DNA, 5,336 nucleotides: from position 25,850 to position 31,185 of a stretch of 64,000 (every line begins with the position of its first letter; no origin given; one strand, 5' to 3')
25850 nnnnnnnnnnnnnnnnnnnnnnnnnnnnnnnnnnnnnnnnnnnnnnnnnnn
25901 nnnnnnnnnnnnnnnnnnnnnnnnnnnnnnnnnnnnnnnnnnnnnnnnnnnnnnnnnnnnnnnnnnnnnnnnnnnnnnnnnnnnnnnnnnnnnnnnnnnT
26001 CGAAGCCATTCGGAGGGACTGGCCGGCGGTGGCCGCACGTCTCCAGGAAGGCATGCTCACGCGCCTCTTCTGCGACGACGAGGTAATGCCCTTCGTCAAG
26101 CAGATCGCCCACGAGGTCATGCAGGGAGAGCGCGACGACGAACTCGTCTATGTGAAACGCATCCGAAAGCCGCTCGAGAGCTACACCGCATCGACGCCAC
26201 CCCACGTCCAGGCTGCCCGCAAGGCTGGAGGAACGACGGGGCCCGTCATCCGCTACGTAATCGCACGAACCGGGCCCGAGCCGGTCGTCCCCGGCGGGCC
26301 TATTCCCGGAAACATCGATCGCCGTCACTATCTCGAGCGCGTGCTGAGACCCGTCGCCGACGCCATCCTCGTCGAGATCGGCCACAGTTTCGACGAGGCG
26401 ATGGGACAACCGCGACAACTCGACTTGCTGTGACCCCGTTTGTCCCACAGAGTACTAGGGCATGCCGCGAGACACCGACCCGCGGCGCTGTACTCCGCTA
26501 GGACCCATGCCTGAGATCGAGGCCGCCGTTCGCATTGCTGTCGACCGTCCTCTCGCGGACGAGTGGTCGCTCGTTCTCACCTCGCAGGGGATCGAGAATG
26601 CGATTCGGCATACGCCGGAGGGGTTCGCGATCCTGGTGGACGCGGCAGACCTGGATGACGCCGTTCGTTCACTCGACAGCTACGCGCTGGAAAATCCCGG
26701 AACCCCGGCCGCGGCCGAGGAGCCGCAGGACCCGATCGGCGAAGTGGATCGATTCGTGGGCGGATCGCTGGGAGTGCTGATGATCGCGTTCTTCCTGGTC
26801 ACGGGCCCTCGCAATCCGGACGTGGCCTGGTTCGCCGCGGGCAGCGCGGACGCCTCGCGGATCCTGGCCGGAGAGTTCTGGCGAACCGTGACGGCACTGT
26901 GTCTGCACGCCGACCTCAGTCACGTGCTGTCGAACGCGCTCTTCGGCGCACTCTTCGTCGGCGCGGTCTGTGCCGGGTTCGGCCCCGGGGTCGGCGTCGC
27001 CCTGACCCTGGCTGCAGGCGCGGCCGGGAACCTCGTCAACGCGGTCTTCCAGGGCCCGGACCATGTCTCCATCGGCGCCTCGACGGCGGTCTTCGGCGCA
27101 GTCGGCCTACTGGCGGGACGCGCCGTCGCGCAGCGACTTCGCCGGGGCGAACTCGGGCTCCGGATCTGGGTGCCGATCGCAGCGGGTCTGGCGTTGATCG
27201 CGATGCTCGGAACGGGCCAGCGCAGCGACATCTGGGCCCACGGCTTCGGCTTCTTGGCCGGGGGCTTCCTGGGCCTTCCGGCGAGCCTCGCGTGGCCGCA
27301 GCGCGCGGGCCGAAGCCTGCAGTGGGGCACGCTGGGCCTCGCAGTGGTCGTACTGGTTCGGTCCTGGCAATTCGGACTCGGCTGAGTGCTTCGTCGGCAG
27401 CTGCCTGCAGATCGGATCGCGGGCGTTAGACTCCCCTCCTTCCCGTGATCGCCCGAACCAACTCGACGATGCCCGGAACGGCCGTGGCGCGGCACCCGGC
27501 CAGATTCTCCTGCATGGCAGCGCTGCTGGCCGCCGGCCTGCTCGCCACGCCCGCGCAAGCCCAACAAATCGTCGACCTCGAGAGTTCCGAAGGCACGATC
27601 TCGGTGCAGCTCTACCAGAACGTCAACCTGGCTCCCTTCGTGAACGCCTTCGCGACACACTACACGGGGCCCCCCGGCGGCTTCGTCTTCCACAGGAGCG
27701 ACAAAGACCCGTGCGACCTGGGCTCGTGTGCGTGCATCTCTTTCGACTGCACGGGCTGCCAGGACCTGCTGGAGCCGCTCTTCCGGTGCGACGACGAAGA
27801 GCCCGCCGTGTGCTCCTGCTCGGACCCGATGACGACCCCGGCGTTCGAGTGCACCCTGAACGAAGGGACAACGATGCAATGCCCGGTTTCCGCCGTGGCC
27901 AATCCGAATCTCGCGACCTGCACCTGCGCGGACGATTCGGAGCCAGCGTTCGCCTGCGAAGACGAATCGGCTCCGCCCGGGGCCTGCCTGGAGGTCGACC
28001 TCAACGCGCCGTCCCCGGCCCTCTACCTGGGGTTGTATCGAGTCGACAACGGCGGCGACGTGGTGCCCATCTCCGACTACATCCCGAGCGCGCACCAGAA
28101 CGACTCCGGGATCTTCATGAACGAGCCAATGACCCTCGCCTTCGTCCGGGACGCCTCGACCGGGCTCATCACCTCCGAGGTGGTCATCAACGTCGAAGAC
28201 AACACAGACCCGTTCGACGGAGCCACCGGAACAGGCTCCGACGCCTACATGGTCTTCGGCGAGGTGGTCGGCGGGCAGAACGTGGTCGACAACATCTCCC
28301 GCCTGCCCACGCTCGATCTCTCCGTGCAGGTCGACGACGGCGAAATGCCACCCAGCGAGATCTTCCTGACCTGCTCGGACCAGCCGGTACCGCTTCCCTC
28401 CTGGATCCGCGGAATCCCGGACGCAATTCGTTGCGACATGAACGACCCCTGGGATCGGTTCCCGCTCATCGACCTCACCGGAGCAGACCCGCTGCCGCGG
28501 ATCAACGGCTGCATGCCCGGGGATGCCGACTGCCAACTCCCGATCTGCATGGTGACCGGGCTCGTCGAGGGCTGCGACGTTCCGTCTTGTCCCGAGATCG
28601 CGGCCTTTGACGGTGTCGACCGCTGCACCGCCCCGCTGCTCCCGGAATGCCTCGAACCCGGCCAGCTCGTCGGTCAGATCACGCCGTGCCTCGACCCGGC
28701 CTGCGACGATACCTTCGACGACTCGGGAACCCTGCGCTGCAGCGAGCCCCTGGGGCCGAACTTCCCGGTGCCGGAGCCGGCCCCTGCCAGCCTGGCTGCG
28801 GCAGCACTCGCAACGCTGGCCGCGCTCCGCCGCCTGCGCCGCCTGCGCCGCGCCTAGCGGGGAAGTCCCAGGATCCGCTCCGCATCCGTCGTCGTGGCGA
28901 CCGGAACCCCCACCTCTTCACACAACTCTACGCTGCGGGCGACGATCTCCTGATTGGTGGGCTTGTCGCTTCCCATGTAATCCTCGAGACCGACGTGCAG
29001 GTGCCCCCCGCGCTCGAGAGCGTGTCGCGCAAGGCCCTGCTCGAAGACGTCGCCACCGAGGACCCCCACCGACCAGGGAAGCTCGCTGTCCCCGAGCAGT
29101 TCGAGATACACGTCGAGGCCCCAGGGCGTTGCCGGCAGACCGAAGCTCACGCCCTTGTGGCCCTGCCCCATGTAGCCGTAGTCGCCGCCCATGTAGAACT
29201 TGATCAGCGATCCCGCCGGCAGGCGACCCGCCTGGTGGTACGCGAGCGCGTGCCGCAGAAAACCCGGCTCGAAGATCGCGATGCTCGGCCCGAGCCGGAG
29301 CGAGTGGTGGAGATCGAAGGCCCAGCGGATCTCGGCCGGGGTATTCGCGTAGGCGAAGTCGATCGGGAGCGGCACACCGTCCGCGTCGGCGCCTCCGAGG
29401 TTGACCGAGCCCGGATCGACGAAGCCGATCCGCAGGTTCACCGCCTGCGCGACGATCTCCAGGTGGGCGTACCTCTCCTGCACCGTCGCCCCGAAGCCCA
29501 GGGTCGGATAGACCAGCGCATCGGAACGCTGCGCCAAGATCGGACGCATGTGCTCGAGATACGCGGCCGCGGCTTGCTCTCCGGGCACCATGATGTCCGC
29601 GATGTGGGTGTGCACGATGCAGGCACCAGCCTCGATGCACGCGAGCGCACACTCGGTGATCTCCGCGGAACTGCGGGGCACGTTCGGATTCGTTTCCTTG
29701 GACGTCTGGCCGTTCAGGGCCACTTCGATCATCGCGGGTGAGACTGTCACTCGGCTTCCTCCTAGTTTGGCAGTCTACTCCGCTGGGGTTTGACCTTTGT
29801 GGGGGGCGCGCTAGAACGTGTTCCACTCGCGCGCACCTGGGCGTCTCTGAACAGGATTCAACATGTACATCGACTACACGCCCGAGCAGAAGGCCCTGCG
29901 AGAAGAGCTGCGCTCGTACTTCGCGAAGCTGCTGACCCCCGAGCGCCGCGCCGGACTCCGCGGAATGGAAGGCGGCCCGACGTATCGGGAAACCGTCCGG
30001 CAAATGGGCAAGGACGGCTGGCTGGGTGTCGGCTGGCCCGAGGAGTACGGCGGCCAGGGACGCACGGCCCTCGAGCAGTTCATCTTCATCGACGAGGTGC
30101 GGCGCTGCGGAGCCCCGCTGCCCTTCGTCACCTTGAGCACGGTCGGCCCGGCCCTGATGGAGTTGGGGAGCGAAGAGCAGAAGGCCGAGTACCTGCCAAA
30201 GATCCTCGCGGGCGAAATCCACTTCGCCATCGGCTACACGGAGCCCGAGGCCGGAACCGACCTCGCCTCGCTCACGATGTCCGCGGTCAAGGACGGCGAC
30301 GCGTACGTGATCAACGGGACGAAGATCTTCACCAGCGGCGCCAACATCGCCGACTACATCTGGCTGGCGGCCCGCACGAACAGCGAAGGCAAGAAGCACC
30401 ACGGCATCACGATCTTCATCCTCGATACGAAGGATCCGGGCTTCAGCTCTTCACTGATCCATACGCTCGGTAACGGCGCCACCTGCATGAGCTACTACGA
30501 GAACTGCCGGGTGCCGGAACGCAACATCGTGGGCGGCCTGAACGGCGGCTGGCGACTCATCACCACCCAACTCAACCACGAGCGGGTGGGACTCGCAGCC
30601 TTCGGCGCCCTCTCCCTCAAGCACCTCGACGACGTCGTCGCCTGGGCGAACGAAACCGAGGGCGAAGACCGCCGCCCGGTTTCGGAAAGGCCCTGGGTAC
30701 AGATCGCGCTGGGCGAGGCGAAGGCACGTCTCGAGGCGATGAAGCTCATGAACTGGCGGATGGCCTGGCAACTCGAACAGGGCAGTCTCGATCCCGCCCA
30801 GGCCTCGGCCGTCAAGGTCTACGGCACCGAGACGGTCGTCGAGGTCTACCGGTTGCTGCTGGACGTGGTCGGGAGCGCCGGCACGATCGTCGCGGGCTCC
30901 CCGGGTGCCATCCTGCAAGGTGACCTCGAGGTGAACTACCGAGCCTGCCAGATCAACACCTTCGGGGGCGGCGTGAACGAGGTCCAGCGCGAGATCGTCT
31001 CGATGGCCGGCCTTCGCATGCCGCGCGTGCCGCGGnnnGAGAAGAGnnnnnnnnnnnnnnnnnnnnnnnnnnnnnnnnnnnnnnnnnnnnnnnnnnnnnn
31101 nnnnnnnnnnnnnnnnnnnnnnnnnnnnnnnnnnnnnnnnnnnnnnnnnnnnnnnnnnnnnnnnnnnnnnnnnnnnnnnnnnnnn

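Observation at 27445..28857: Cyclophilin fold split by a ~125-aa, 14-cysteine insertion, followed by a 12-Cys C-domain and a PEP-CTERM tail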

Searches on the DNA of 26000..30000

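Call 69: search_rna_families(source=window, start=26000, end=30000, threshold=gathering)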
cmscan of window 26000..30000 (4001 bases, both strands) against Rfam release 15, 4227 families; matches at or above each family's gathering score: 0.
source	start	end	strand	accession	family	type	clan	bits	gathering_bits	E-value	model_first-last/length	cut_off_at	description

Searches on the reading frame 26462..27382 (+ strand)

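Call 11: search_protein_families(library=pfam, proteins=[window:26462-27382:+], max_evalue=0.001)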
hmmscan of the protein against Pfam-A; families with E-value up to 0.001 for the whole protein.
window:26462-27382:+ (307 aa): 1 family
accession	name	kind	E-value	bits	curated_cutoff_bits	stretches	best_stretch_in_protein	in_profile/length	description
PF01694.28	Rhomboid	-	2.3e-17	64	22.6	1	137-272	2-138/143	Rhomboid domain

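Call 18: search_protein_families(library=ncbifam, proteins=[window:26462-27382:+], max_evalue=10)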
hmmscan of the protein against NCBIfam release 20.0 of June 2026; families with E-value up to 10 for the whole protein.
window:26462-27382:+ (307 aa): 4 families
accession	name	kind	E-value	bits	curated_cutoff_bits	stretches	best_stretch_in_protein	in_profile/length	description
TIGR03902.1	rhom_GG_sort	equivalog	5.6e-06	26.4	84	1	130-270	7-152/154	rhombosortase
TIGR04239.1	rhombo_GlpG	equivalog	0.00026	20.8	250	1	133-215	129-209/271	rhomboid family intramembrane serine protease GlpG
NF007345.0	PRK09835.1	subfamily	0.0012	17.5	423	1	44-86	384-422/482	Cu(+)/Ag(+) sensor histidine kinase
NF008155.0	PRK10907.1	equivalog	0.012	15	335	1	135-214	131-211/276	rhomboid family intramembrane serine protease GlpG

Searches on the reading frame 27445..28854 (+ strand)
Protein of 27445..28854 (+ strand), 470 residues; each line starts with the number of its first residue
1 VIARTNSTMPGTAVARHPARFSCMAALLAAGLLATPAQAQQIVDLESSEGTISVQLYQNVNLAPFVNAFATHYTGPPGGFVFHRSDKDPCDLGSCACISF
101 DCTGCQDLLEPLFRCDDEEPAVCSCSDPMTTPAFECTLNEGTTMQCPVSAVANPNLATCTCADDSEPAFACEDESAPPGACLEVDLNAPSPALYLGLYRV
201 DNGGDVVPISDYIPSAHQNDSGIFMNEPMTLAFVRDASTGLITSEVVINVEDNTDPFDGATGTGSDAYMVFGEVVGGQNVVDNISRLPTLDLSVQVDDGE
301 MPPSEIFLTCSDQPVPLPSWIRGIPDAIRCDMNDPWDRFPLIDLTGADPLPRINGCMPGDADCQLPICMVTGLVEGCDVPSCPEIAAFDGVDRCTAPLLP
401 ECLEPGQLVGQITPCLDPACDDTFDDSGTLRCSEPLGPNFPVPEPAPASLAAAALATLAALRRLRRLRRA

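Call 4: search_protein_families(library=pfam, proteins=[window:27445-28854:+], max_evalue=10)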
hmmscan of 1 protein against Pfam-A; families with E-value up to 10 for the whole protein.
window:27445-28854:+ (470 aa): 2 families
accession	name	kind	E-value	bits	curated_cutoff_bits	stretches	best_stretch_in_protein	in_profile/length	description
PF00160.26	Pro_isomerase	-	0.00015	22.5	21.7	1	226-291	86-144/159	Cyclophilin type peptidyl-prolyl cis-trans isomerase/CLD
PF01955.23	CbiZ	-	0.16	12.4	27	1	257-273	149-163/191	Adenosylcobinamide amidohydrolase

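Call 5: search_protein_families(library=ncbifam, proteins=[window:27445-28854:+], max_evalue=10)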
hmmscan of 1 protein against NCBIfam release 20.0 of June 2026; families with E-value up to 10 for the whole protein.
window:27445-28854:+ (470 aa): 5 families
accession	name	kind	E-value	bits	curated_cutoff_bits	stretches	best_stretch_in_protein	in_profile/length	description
NF008151.0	PRK10903.1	equivalog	9.9e-08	31.7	308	1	220-292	102-170/190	peptidylprolyl isomerase A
NF008057.0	PRK10791.1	equivalog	0.0015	18.3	297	1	225-289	77-141/164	peptidylprolyl isomerase B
NF038129.1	PEP_NF038129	equivalog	0.06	13.2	65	1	441-465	170-194/194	NF038129 family PEP-CTERM protein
NF033554.9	floc_PepA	equivalog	0.12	12.2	80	1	425-465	219-260/261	flocculation-associated PEP-CTERM protein PepA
NF047414.1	BRANT_His_rich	hypoth_equivalog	1.5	10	44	1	25-42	7-24/62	His-rich protein BRANT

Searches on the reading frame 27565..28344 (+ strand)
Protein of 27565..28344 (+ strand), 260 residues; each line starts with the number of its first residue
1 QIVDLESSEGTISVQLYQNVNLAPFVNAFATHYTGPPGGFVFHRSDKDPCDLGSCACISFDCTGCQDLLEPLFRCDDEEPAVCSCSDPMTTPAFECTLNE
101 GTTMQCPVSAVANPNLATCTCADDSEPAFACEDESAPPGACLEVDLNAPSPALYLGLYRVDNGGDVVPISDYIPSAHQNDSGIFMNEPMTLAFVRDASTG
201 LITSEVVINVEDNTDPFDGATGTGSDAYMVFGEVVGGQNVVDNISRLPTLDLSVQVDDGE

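Call 61: predict_structure(alignment_id=A4)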
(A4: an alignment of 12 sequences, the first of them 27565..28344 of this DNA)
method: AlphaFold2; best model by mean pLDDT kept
length: 260 residues; sequences in the alignment: 12
mean_pLDDT: 53.6   pTM: 0.34
mean pLDDT of the five models: 53.6, 46.5, 44.0, 39.7, 33.7
residues with pLDDT >= 90: 1; 70-90: 64; 50-70: 74; < 50: 121
segments of 3 or more residues with pLDDT < 50: 17-26, 36-58, 144-155, 159-166, 181-230, 245-260
pLDDT, mean of each block of 10 residues (from residue 1): 56 53 46 47 43 46 73 84 84 74 73 69 83 74 49 48 46 56 39 35 31 28 29 57 41 29
secondary structure, 60 per line:
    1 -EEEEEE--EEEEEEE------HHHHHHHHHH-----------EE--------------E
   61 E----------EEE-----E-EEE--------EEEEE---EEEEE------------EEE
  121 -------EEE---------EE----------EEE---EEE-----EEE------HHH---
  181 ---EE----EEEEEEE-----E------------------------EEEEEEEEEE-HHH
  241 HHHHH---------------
elements in order: E2-7 E10-16 H23-32 E72-74 E82-84 E93-97 E101-105 E118-120 E128-130 E152-154 E158-160 E166-168 E190-196 E227-236 H238-245

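Call 65: fold_search(model_id=the predicted structure, library=pdb)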
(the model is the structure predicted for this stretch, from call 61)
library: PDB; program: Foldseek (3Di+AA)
matches with E <= 10: 19; with E <= 0.001: 0
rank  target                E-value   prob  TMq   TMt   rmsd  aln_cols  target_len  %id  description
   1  8wa0_a                6.7e-01  0.02  0.10  0.09  19.2       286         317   12  The cryo-EM structure of the Nicotiana tabacum PEP-PAP-TEC1 (released 2024-03-13)
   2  9l5r_S                1.5e+00  0.02  0.09  0.13  17.2       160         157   18  Cryo-EM structure of the thermophile spliceosome (state ILS) (released 2025-03-12)
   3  6omn_G                4.3e+00  0.01  0.07  0.16  20.6       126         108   12  Glycosylated BMP2 homodimer (released 2019-05-08)
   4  6bhx_A                5.0e+00  0.02  0.09  0.20  16.0       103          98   12  B. subtilis SsbA with DNA (released 2018-12-19)
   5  8xi2_S                5.0e+00  0.01  0.09  0.13  16.8       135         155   16  Cryo-EM structure of the Chlamydomonas C* complex (released 2024-10-09)
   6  6jom_A                6.7e+00  0.08  0.07  0.06   1.2        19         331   26  Crystal structure of lipoate protein ligase from Mycoplasma hyopneumoniae (released 2020-03-25)
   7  2h64_A                6.7e+00  0.01  0.08  0.18  19.4       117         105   10  Crystal structure of a ternary ligand-receptor complex of BMP-2 (released 2007-04-10)
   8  8thz_A                6.7e+00  0.01  0.10  0.11  20.2       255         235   12  CryoEM structure of neutralizing antibodies CBH-7 and HC84.26 in complex with Hepatitis C virus envelope glycoprotein  (released 2024-07-24)
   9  7q6p_A                7.1e+00  0.05  0.12  0.16   7.2        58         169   40  Crystal Structure of bacterial Prolyl Peptidyl Isomerase with 5,5'-difluoroleucines (released 2022-11-16)
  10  6d6q_G                7.1e+00  0.01  0.09  0.10  11.4        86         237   17  Human nuclear exosome-MTR4 RNA complex - overall reconstruction (released 2018-06-20)
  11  6iok_J                7.1e+00  0.00  0.08  0.06  21.6       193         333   10  Cryo-EM structure of multidrug efflux pump MexAB-OprM (0 degree state) (released 2019-04-03)
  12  6jom_B                7.9e+00  0.08  0.07  0.06   1.2        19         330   26  Crystal structure of lipoate protein ligase from Mycoplasma hyopneumoniae (released 2020-03-25)
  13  1ckm_A                7.9e+00  0.01  0.14  0.12  20.0       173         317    9  STRUCTURE OF TWO DIFFERENT CONFORMATIONS OF MRNA CAPPING ENZYME IN COMPLEX WITH GTP (released 1997-07-07)
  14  2jwy_MODEL_1_A        7.9e+00  0.01  0.07  0.10  23.1       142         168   10  Solution NMR structure of uncharacterized lipoprotein yajI from Escherichia coli. Northeast Structural Genomic (released 2007-11-20)
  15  3qzo_D                8.4e+00  0.02  0.08  0.15  12.3        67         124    7  Staphylococcus aureus IsdA NEAT domain in complex with heme, reduced crystal (released 2011-08-31)
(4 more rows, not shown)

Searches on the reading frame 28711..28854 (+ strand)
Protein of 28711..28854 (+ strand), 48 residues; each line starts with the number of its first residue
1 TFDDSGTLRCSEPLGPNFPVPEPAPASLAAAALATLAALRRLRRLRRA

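Call 18: search_protein_families(library=ncbifam, proteins=[window:28711-28854:+], max_evalue=10)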
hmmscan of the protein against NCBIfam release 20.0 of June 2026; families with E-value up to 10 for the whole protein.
seq(48 aa): 9 families
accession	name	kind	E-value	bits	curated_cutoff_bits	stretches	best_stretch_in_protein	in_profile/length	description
NF033554.9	floc_PepA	equivalog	0.0031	17.4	80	1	12-43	228-260/261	flocculation-associated PEP-CTERM protein PepA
NF038129.1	PEP_NF038129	equivalog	0.01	15.7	65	1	19-43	170-194/194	NF038129 family PEP-CTERM protein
NF041927.1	Xrt_dep_XDP1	equivalog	0.032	14.2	125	1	16-42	215-241/242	exosortase-dependent surface protein XDP1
NF038120.1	PEP_CTERM_QFxxD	subfamily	0.15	11.9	80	1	19-41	192-214/215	NF038120 family PEP-CTERM protein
NF038119.1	PEP_CTERM_MHFG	equivalog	0.16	12.3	100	1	13-43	229-259/260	MHFG family PEP-CTERM protein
NF041538.1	PEP_EDSA_1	subfamily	0.21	11.2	100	1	20-43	284-307/307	EDSAP-1 family PEP-CTERM protein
NF038124.1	PEP_CTERM_TLD_A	exception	0.25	10.9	100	1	20-44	211-235/235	PEP_CTERM-anchored TLD domain-containing protein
NF038118.1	PEP_CTERM_CCXG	equivalog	0.27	10.9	90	1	18-43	174-199/199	CCXG family PEP-CTERM protein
NF038125.1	PEP_CTERM_THxN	subfamily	0.35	10.4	85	1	18-41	222-244/246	THxN family PEP-CTERM protein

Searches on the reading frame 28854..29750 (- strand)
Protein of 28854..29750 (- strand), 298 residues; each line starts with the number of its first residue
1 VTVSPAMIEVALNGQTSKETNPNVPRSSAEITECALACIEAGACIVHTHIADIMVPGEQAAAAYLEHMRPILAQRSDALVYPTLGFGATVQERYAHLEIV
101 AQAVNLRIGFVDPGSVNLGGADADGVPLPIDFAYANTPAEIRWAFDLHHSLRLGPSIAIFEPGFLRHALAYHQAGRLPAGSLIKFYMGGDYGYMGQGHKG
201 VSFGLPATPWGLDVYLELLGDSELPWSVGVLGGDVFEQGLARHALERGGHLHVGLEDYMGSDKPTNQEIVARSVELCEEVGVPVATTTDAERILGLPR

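Call 11: search_protein_families(library=pfam, proteins=[window:28854-29750:-], max_evalue=0.001)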
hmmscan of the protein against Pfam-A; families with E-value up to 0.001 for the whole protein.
window:28854-29750:- (298 aa): 1 family
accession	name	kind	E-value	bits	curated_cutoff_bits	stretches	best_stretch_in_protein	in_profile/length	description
PF05853.18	BKACE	-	9.2e-47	160.1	24.8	1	6-296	2-274/274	beta-keto acid cleavage enzyme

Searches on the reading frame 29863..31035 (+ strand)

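Call 11: search_protein_families(library=pfam, proteins=[window:29863-31035:+], max_evalue=0.001)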
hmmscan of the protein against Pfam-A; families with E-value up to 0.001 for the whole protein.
window:29863-31035:+ (391 aa): 4 families
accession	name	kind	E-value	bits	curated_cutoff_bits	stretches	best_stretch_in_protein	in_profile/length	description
PF00441.29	Acyl-CoA_dh_1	-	1.8e-31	109.7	22.4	1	227-382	1-148/150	Acyl-CoA dehydrogenase, C-terminal domain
PF02771.21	Acyl-CoA_dh_N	-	1.5e-24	86.9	22.9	1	6-118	1-113/113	Acyl-CoA dehydrogenase, N-terminal domain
PF02770.24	Acyl-CoA_dh_M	-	5.4e-20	71.8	33.3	1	122-208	1-90/97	Acyl-CoA dehydrogenase, middle domain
PF08028.16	Acyl-CoA_dh_2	-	6.1e-06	27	22.7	1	255-341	15-110/134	Acyl-CoA dehydrogenase, C-terminal domain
